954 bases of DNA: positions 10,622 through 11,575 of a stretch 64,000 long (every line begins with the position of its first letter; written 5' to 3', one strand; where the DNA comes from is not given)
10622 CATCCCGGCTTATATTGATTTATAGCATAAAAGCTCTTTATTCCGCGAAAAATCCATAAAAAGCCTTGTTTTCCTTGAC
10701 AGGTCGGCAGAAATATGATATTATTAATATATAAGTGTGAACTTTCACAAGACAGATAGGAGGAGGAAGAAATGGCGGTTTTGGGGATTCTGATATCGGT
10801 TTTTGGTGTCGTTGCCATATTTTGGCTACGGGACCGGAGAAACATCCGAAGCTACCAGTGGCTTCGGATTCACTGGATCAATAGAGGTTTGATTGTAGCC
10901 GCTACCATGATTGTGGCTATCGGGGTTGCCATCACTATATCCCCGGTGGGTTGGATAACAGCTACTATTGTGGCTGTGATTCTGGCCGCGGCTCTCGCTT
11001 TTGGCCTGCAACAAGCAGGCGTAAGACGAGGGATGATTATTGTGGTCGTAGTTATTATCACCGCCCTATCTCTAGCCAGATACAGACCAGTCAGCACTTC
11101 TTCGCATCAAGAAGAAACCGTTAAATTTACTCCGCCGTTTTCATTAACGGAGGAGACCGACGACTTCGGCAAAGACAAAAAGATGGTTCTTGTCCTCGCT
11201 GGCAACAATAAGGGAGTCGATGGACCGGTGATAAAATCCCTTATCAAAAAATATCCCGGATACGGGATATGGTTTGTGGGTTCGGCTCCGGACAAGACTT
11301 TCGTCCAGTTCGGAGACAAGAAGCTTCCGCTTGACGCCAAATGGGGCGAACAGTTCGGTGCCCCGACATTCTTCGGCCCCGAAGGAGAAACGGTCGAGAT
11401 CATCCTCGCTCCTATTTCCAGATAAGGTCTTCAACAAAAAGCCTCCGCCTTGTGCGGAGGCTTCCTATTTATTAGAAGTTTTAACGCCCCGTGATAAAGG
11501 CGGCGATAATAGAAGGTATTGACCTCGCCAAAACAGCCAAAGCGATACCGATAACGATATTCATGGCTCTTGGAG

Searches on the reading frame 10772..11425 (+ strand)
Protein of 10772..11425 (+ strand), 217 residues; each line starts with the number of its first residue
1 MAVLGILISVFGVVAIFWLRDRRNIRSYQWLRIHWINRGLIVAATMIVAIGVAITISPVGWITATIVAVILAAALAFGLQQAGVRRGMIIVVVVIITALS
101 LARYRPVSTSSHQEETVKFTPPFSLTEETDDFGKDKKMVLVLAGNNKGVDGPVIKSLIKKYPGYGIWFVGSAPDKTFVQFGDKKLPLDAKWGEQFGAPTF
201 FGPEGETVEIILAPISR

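Call 93: search_protein_families(library=pfam, proteins=[window:10772-11425:+], max_evalue=0.01)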
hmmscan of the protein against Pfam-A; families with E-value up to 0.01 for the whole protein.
window:10772-11425:+ (217 aa): 1 family
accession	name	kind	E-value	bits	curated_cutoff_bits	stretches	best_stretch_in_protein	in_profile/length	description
PF07331.16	TctB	-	0.0088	16.7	29.1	0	3-98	35-122/137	Tripartite tricarboxylate transporter TctB family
